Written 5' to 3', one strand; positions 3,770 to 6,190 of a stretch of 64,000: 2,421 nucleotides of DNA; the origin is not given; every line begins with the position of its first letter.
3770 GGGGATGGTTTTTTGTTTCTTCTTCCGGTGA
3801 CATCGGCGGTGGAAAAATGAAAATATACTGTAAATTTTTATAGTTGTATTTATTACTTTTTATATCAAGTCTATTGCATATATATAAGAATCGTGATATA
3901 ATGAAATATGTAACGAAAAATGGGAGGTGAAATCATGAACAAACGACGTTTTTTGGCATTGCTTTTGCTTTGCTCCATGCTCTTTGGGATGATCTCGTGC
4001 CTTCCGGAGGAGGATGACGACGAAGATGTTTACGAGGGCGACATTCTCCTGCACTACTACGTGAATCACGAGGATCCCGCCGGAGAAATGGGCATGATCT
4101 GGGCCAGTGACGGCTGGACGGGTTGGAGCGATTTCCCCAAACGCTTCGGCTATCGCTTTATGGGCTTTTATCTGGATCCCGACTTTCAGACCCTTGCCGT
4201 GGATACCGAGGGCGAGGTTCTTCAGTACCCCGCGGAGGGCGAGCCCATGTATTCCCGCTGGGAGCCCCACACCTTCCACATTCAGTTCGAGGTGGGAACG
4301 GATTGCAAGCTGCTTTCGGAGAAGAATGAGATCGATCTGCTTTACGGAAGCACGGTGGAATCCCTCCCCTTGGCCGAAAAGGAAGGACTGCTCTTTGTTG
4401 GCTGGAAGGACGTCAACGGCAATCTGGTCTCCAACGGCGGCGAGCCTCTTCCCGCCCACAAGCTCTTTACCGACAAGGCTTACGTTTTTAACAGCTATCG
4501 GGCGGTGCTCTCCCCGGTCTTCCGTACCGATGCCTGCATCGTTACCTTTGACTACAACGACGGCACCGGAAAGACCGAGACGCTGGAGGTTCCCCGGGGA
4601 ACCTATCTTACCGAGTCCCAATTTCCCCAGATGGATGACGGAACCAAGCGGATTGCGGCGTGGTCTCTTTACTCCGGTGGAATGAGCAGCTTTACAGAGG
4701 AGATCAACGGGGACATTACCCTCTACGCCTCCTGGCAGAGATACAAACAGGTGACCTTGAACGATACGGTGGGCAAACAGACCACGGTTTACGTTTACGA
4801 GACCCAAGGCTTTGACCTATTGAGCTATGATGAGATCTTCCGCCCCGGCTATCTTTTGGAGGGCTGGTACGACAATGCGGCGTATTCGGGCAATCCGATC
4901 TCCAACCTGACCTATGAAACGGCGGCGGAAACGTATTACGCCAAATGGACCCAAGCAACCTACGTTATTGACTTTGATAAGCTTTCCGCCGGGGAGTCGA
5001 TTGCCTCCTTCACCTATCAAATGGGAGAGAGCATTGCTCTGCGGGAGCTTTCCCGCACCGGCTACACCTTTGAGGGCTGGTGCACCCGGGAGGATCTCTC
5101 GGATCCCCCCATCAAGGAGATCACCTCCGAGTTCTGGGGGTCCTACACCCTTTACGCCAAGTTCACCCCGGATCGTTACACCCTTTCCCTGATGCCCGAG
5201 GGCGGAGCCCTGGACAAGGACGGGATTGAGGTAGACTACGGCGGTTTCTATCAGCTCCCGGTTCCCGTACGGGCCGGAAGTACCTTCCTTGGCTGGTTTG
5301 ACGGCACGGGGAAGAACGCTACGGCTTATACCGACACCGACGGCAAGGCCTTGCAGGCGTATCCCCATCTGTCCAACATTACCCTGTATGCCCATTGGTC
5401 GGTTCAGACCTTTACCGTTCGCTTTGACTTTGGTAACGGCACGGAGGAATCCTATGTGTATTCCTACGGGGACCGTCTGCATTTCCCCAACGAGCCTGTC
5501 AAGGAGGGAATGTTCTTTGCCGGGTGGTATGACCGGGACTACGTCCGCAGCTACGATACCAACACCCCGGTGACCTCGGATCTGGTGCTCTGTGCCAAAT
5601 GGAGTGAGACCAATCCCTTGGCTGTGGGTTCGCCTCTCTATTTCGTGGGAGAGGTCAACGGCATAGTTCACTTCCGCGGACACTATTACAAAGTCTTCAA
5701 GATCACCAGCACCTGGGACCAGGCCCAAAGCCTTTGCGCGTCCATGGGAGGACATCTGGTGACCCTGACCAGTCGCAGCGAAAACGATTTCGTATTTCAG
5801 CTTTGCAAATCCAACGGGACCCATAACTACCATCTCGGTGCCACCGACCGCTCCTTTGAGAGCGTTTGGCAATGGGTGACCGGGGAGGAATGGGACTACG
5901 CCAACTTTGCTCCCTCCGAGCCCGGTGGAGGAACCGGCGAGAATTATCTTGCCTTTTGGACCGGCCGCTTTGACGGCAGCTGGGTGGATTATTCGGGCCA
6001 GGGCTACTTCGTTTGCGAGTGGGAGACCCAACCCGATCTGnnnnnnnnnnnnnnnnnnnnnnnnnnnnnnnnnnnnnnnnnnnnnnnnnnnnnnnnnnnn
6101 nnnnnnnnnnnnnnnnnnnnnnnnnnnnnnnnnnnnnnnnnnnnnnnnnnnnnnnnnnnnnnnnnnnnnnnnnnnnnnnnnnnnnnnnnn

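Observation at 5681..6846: Three canonical (animal-type) C-type lectin domains in a bacterial lipoprotein; the third keeps EPN and WND carbohydrate/Ca-site motifs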

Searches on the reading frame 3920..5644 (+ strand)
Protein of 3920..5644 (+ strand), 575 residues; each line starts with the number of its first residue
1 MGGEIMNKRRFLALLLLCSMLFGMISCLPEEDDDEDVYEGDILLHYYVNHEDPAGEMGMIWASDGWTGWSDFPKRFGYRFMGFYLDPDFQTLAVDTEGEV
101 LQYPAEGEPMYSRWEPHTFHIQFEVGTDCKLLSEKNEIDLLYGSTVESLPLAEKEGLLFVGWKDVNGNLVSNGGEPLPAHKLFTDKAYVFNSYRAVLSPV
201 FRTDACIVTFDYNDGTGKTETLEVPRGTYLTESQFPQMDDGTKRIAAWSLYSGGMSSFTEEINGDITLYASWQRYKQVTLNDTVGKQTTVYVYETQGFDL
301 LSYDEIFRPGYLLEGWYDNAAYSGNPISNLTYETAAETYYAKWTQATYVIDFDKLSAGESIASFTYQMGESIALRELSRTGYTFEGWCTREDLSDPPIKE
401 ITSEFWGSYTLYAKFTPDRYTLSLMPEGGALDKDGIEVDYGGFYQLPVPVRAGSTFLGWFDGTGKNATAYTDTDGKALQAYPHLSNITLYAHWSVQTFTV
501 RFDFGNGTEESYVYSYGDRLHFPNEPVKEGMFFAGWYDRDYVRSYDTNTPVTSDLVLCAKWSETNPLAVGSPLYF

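Call 5: search_protein_families(library=pfam, proteins=[window:3920-5644:+], max_evalue=1)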
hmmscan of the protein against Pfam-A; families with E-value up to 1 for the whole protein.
window:3920-5644:+ (575 aa): 2 families
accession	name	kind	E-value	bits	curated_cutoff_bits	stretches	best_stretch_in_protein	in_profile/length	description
PF09479.16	Flg_new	-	7.9e-40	135.2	27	5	498-560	1-65/65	Listeria-Bacteroides repeat domain (List_Bact_rpt)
PF18998.6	Flg_new_2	-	0.52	10.8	23.6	0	362-391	15-44/73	Divergent InlB B-repeat domain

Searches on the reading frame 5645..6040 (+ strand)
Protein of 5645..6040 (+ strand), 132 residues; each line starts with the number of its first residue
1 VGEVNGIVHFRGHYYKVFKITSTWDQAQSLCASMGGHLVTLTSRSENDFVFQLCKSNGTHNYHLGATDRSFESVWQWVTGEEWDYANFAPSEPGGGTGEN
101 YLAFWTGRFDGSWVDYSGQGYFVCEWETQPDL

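Call 5: search_protein_families(library=pfam, proteins=[window:5645-6040:+], max_evalue=1)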
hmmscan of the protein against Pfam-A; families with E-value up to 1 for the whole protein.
window:5645-6040:+ (132 aa): 2 families
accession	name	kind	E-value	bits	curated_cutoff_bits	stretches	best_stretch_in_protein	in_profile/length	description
PF00059.27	Lectin_C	-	7.4e-13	49.6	22.6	1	22-125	3-106/107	Lectin C-type domain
PF20245.3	DUF6600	-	0.0093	16.5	27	1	43-86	39-82/102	Family of unknown function (DUF6600)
